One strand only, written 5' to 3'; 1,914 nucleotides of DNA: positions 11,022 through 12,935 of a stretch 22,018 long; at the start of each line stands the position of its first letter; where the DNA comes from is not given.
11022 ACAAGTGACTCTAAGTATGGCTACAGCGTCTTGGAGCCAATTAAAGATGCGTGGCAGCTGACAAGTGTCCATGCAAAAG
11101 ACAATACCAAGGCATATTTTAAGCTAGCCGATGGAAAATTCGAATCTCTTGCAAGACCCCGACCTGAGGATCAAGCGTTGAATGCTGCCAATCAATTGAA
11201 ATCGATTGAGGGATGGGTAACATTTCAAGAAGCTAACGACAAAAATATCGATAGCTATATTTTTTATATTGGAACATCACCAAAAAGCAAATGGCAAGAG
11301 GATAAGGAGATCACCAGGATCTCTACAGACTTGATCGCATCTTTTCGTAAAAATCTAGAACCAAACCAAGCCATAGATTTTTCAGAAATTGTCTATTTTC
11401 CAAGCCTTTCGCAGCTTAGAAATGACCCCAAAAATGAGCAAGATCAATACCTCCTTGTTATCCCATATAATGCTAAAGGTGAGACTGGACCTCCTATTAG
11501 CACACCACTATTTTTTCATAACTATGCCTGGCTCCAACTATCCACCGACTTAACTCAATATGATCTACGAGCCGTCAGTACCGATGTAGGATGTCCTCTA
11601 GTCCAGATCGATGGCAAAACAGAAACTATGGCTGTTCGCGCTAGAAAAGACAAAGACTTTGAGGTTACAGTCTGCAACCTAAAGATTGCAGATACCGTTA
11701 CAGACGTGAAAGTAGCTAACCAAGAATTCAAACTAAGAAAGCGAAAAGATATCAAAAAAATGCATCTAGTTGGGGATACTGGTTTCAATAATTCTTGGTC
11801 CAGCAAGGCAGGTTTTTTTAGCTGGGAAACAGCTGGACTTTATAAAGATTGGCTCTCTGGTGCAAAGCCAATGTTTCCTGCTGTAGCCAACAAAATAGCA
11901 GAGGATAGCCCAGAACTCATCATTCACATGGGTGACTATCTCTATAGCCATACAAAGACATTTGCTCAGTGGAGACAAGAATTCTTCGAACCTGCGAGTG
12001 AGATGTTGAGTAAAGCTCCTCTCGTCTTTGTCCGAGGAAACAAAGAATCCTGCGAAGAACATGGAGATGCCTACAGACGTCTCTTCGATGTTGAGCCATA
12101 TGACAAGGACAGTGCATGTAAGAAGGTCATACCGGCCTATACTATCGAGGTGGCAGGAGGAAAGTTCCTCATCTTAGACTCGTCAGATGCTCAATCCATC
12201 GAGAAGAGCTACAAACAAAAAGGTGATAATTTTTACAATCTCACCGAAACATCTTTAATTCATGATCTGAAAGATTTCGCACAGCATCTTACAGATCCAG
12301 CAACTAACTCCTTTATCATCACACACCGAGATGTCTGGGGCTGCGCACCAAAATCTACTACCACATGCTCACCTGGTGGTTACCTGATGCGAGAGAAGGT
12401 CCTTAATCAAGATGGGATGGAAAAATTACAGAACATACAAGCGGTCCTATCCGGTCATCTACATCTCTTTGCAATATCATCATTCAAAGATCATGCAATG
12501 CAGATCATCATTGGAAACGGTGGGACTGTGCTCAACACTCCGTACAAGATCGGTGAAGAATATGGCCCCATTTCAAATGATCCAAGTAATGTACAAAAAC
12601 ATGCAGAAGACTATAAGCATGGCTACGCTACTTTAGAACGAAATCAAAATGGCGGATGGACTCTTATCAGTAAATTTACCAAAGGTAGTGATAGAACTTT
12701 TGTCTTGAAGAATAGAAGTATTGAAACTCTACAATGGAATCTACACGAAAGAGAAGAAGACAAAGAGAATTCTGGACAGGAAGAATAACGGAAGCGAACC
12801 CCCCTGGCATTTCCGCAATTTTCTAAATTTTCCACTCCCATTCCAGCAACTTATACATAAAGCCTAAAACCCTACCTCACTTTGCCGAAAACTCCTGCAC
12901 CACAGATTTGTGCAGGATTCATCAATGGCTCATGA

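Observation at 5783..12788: Tandem paralogous giant lipoproteins carrying three copies of an FN3-like + YAWLQL-domain + purple-acid-phosphatase-like module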

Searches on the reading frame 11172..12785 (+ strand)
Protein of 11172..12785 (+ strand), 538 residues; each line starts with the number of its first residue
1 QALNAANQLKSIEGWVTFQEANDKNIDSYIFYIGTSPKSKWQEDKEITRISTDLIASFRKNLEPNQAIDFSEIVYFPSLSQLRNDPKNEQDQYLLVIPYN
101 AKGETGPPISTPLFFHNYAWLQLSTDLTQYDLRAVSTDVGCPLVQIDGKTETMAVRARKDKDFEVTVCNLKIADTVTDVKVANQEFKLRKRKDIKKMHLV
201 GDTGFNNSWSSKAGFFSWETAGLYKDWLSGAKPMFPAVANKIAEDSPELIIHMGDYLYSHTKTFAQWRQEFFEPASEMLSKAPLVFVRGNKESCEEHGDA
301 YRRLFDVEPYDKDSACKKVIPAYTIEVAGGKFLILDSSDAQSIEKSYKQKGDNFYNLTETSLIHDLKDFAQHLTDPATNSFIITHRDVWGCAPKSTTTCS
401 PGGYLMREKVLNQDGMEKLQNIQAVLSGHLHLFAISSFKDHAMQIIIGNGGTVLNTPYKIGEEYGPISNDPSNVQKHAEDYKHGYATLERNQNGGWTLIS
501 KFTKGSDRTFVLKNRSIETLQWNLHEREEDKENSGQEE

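Call 25: search_protein_representatives(alignment_id=A1)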
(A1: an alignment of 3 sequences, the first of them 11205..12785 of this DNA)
Query: 3 sequences, 502 profile positions. Proteins with E-value up to 0.001 (for the whole library): 1276; up to 1e-10: 822; up to 1e-30: 184. The best 150 are listed.
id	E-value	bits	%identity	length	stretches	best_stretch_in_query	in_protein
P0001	0.0e+00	1644.1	-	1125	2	2-502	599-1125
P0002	3.6e-223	758.6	-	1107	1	1-488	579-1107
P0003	8.1e-83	295.6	-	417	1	112-481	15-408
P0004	3.7e-74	267.1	-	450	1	86-490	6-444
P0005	1.2e-71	258.8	-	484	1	100-466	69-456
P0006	3.1e-61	224.4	-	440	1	101-488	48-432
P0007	3.6e-55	204.4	-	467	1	90-482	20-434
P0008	3.9e-54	201.0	-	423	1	101-490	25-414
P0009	1.5e-52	195.7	-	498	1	102-484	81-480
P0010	5.7e-52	193.8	-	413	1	101-470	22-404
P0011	7.3e-52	193.5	-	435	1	101-418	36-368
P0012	1.7e-51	192.3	-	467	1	97-484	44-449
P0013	5.3e-50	187.4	-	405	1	96-477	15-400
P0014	2.2e-49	185.3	-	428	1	101-475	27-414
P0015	3.7e-49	184.5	-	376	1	101-474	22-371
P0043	1.8e-41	159.2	-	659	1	104-480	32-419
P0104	8.4e-35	137.2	-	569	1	100-472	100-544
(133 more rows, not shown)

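Call 27: list_cluster_members(proteins=[P0002, P0003, P0004, P0005, P0006, P0007, P0008, P0010, P0043, P0104])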
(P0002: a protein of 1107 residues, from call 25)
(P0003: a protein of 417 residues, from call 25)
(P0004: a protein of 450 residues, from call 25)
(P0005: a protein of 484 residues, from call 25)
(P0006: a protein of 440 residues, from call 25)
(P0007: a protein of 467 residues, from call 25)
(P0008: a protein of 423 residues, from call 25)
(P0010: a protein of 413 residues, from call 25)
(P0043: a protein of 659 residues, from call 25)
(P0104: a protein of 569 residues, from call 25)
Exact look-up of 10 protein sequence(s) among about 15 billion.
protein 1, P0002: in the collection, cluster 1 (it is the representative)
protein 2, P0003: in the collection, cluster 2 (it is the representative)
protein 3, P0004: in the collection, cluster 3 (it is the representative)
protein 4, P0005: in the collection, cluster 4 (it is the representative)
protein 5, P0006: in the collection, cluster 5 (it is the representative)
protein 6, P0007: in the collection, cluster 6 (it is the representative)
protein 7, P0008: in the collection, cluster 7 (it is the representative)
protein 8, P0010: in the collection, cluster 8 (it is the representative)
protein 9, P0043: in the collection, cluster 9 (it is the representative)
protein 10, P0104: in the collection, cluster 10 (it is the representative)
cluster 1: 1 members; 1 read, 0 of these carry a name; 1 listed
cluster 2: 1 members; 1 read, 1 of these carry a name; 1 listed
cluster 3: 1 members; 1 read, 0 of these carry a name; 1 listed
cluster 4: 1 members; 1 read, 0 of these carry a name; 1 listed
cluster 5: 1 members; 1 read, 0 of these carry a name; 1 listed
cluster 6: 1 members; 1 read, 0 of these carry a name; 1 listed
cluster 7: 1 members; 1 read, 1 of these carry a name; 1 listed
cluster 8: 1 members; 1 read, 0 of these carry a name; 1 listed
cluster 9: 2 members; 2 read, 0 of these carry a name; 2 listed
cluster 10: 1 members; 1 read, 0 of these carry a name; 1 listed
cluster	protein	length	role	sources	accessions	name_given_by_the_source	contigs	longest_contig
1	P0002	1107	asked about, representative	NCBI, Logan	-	-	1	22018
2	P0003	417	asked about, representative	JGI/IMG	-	hypothetical protein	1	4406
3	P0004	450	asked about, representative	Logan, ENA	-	-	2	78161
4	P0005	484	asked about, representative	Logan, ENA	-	-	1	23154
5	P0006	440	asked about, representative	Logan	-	-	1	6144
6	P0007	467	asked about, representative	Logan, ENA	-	-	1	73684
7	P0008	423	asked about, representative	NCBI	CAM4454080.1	MAG: hypothetical protein LEGION0398_MBIBDBAK_00034 [Legionellaceae bacterium]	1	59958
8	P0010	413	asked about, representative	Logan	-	-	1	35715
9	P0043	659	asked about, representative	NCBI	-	-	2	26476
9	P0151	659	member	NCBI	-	-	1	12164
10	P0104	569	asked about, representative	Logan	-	-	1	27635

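Call 30: search_solved_structures(query=A2, max_evalue=1, show_alignments=1)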
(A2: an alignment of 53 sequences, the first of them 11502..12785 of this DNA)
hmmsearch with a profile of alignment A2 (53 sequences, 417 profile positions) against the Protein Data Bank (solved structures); distinct sequences matched with E-value up to 1: 10.
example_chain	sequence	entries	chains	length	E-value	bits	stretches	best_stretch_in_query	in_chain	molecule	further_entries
6git_A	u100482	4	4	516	1.7e-08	37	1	97-355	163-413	Purple acid phosphatase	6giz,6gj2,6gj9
6gja_A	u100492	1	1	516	2e-08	36.7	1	97-355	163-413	Purple acid phosphatase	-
6hwr_D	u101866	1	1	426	3.2e-05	26.2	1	140-333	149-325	Fe(3+)-Zn(2+) purple acid phosphatase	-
2qfp_A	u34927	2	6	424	3.3e-05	26.1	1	140-333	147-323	Purple acid phosphatase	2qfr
4dhl_A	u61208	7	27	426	3.3e-05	26.1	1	140-333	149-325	Purple acid phosphatase | Fe(3+)-Zn(2+) purple acid phosphatase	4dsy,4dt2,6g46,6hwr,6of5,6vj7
8brn_A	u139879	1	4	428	3.4e-05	26.1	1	140-333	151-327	Fe(3+)-Zn(2+) purple acid phosphatase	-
6ofd_A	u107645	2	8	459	3.9e-05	25.9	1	140-333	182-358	Fe(3+)-Zn(2+) purple acid phosphatase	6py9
1kbp_A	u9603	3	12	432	4e-05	25.8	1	140-331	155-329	PURPLE ACID PHOSPHATASE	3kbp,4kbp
1xzw_A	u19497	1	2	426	0.00018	23.7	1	140-334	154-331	purple acid phosphatase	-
2yeq_A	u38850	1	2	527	0.15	14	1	129-154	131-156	ALKALINE PHOSPHATASE D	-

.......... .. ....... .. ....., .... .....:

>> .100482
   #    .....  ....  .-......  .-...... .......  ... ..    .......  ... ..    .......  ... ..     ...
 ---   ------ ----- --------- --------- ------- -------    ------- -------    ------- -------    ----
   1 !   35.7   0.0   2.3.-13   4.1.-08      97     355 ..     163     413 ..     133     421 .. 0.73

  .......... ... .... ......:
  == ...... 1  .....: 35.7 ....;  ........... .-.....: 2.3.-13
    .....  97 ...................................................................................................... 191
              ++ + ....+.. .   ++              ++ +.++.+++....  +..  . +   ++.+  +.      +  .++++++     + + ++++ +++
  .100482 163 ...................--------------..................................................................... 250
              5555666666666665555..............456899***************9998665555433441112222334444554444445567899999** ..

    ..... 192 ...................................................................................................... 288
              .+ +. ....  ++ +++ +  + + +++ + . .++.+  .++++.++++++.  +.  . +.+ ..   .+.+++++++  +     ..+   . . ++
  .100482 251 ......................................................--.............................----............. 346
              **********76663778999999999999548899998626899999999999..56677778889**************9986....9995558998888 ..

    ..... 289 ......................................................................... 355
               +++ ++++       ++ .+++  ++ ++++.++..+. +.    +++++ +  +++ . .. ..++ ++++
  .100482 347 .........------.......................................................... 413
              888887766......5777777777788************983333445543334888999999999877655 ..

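Call 31: search_protein_families(library=pfam, alignment_id=A2, max_evalue=0.01)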
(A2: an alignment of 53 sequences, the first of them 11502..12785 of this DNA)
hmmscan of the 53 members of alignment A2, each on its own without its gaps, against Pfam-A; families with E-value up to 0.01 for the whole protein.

A. member 1, window:11502-12785:+ (428 aa): 3 families
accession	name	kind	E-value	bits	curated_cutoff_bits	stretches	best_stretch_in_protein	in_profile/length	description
PF00149.33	Metallophos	-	5.4e-10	40.4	21.5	1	120-321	13-189/191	Calcineurin-like phosphoesterase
PF12850.12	Metallophos_2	-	0.00093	19.7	27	0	126-239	17-102/154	Calcineurin-like phosphoesterase superfamily domain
PF09423.15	PhoD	-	0.0086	15.7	27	0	125-155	14-44/343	PhoD-like phosphatase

B. families by the number of members that match (of 53 scanned): 4 families
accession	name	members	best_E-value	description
PF00149.33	Metallophos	52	2e-19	Calcineurin-like phosphoesterase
PF12850.12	Metallophos_2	15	7.6e-07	Calcineurin-like phosphoesterase superfamily domain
PF09423.15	PhoD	14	0.00025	PhoD-like phosphatase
PF14008.11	Metallophos_C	1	0.003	Iron/zinc purple acid phosphatase-like protein C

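Call 32: find_homologous_proteins(query=A2, max_evalue=1e-10)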
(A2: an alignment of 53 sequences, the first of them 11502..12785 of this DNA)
Query A2 (53 sequences) (428 aa, profile of the alignment): 56 proteins with E <= 1e-10 among 4368 candidates.
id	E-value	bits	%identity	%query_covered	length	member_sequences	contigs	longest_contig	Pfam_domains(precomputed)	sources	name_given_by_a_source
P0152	3.0e-142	492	27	85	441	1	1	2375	PF00149.34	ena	-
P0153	8.2e-139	481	29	88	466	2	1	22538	PF00149.34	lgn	-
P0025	4.6e-138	479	25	80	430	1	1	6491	PF00149.34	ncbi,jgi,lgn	-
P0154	8.9e-135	468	26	79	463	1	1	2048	PF00149.34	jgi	jgi:hypothetical protein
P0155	1.0e-131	458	26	94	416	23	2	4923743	PF00149.34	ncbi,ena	-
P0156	5.3e-126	439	28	79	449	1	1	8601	PF00149.34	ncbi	-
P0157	2.1e-124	434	26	76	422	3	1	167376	PF00149.34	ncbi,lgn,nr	ncbi:MAG: hypothetical protein KatS3mg061_2490 [Dehalococcoidia bacterium]|nr:MAG: hypothetical prot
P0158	5.3e-123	429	26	85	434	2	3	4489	PF00149.34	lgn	-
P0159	2.5e-122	427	26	88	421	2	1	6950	PF00149.34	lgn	-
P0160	5.3e-122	426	29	89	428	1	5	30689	PF00149.34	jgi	jgi:hypothetical protein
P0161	5.3e-122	426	28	87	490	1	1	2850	PF00149.34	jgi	jgi:hypothetical protein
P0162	7.8e-122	425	26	89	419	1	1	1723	PF00149.34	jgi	jgi:hypothetical protein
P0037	3.0e-121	423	27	93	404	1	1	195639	PF00149.34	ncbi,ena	-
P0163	1.3e-120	421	29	79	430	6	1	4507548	PF00149.34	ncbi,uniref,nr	ncbi:metallophosphoesterase [Methylosinus trichosporium]|uniref:metallophosphoesterase n=1 Tax=Methy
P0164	3.4e-120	420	30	89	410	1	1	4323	PF00149.34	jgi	jgi:hypothetical protein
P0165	7.8e-120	419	28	89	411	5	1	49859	PF00149.34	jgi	-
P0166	8.9e-120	418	26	87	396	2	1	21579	PF00149.34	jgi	jgi:hypothetical protein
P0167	1.0e-119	418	27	88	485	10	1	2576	PF00149.34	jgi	jgi:hypothetical protein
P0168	1.5e-119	418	27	88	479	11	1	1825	PF00149.34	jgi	jgi:hypothetical protein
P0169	8.7e-119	415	30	90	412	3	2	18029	PF00149.34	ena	-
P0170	1.1e-117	412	27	88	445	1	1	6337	PF00149.34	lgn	-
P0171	5.2e-117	409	25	91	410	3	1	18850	PF00149.34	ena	-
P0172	7.7e-117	409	25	94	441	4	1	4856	PF00149.34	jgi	jgi:hypothetical protein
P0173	2.6e-116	407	26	88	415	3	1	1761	PF00149.34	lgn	-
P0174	3.8e-116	406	25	93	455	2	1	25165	PF00149.34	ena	-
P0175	7.1e-116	406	23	90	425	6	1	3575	PF00149.34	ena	-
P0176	1.1e-115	405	25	88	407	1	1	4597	PF00149.34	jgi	jgi:predicted phosphodiesterase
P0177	9.8e-114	399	26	85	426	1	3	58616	PF00149.34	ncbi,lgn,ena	-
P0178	5.7e-113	396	26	85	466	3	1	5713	PF00149.34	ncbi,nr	ncbi:MAG: serine/threonine protein phosphatase [Massilia sp.]|nr:serine/threonine protein phosphatas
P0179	1.2e-112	395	25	91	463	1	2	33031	PF00149.34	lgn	-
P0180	1.1e-111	392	27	91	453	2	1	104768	PF00149.34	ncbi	-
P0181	2.4e-110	387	25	86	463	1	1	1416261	PF00149.34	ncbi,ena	-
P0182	3.7e-110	387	24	96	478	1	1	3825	PF00149.34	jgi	jgi:hypothetical protein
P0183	2.9e-109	384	28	88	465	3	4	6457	PF00149.34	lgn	-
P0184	6.7e-109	383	27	80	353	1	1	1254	PF00149.34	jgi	jgi:hypothetical protein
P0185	1.4e-108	382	24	93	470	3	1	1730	PF00149.34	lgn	-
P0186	1.0e-107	379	23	89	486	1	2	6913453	PF00149.34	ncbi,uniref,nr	ncbi:metallophosphoesterase [Massilia dura]|uniref:Metallophosphoesterase n=1 Tax=Pseudoduganella du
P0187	1.9e-107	378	24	90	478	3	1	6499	PF00149.34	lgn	-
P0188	3.2e-107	377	26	84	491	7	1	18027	PF00149.34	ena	-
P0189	7.5e-107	376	26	75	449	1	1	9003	PF00149.34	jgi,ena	-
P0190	9.0e-107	376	25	80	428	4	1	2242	PF00149.34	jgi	jgi:hypothetical protein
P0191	2.5e-105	371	25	89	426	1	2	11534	PF00149.34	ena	-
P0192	5.0e-103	363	23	87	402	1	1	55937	PF00149.34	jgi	jgi:hypothetical protein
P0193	1.5e-101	358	24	89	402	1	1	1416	PF00149.34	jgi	jgi:hypothetical protein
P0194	3.2e-101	357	23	78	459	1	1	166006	PF00149.34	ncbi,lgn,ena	-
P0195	4.3e-99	350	24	78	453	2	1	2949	PF00149.34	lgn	-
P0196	3.9e-97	344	27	64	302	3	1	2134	PF00149.34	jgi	jgi:predicted phosphodiesterase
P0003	9.8e-97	343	38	84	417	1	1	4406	PF00149.34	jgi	jgi:hypothetical protein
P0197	2.0e-95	338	30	81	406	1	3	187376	PF00149.34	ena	-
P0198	2.1e-95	338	24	79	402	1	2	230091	PF00149.34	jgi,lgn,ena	jgi:hypothetical protein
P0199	1.5e-90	322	26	89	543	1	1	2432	PF00149.34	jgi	jgi:hypothetical protein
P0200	3.3e-87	311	25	92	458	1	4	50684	PF00149.34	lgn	-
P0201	1.5e-80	289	28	50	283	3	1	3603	PF00149.34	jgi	jgi:hypothetical protein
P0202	6.7e-52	195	29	39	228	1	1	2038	PF00149.34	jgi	jgi:Calcineurin-like phosphoesterase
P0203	4.0e-44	169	23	69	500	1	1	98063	PF00149.34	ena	-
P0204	2.8e-40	157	28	46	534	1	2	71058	PF00149.34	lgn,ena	-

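Call 35: find_related_loci(query=A1, collection=genome_contigs, flank=10000)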
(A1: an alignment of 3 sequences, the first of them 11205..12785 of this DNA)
Query A1 (527 aa) in genome_contigs; peptide patterns used: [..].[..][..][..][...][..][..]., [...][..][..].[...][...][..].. (x = any residue, [..] = any of these).
128 stretches matched a pattern; 2 encode a relative of the query (tblastn E <= 1e-3); 2 distinct loci.
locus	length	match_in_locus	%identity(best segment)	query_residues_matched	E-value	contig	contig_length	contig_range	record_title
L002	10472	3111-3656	24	226-444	6e-9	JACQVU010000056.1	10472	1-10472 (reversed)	MAG: Planctomycetota bacterium isolate NC_groundwater_1471_Ag_S-0.65um_69_23 S_p65_S5_coassembly_k141_734533, whole geno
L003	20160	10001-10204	31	226-296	4e-6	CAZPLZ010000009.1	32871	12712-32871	MAG TPA_asm: uncultured bacterium isolate binchicken_co202_8 genome assembly, contig: NODE_224_length_32871_cov_23.78534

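Call 39: predict_structure(alignment_id=A3)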
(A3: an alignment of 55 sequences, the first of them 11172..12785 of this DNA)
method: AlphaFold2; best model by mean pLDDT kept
length: 538 residues; sequences in the alignment: 55
mean_pLDDT: 76.0   pTM: 0.78
mean pLDDT of the five models: 76.0, 75.8, 75.4, 73.2, 72.9
residues with pLDDT >= 90: 228; 70-90: 115; 50-70: 97; < 50: 98
segments of 3 or more residues with pLDDT < 50: 1-29, 35-41, 71-91, 217-228, 462-469, 524-527, 533-538
pLDDT, mean of each block of 10 residues (from residue 1): 37 34 43 46 54 62 54 39 39 58 63 72 96 93 96 97 95 97 92 96 77 48 48 88 97 93 91 95 97 94 97 93 92 93 75 77 85 76 91 62 81 75 93 90 93 64 42 77 94 92 89 82 51 45
secondary structure, 60 per line:
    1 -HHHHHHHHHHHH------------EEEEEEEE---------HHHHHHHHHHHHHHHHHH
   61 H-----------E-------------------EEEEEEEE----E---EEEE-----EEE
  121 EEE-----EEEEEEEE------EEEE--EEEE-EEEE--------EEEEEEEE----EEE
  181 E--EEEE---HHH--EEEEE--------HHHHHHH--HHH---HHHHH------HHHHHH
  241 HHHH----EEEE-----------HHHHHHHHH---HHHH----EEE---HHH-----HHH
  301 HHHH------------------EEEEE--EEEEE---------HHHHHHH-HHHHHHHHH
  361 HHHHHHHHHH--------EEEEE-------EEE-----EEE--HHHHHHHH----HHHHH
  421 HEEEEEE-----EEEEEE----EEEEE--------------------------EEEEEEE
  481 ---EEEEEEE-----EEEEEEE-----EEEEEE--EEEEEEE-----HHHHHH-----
elements in order: H2-13 E26-33 H43-61 E93-100 E109-112 E118-123 E129-136 E143-146 E149-152 E154-157 E166-173 E178-181 E184-187 E196-200 H209-215 H224-228 H235-244 E249-252 H264-272 H276-279 E284-286 H298-304 E323-327 E330-334 H344-350 H352-370 E379-383 E391-393 E399-401 H404-411 H416-421 E422-427 E433-438 E443-447 E474-480 E484-490 E496-502 E508-513 E516-522 H528-533

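Call 50: search_protein_families(library=ncbifam, proteins=[P0008, P0003, P0004], max_evalue=0.01)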
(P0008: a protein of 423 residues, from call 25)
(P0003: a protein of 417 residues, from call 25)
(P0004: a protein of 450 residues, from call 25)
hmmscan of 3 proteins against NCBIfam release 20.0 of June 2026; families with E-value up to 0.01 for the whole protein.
P0008 (423 aa): 0 families

P0003 (417 aa): 0 families

P0004 (450 aa): 0 families

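Call 59: find_encoding_contigs(protein=P0003, flank=10000, max_places=3)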
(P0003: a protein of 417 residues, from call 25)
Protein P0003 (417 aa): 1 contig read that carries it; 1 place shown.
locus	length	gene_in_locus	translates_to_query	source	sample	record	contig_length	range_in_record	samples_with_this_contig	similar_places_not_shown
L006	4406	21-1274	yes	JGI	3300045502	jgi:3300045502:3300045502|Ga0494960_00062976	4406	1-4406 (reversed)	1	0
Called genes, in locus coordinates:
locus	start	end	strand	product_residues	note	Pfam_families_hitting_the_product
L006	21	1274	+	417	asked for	PF00149:Metallophos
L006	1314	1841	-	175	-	-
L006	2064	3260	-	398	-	PF13173:AAA_14, PF13635:DUF4143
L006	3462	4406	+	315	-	?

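Call 62: find_related_loci(query=A6, collection=metagenome_contigs, flank=10000)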
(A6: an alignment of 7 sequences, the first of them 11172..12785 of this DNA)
Query A6 (538 aa) in metagenome_contigs; peptide patterns used: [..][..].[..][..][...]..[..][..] (x = any residue, [..] = any of these).
21 stretches matched a pattern; 3 encode a relative of the query (tblastn E <= 1e-3); 3 distinct loci.
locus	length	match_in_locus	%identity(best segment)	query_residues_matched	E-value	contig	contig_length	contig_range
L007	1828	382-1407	26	119-454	3e-35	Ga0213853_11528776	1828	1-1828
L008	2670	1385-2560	27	111-498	1e-34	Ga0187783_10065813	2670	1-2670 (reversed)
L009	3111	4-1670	24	118-508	2e-26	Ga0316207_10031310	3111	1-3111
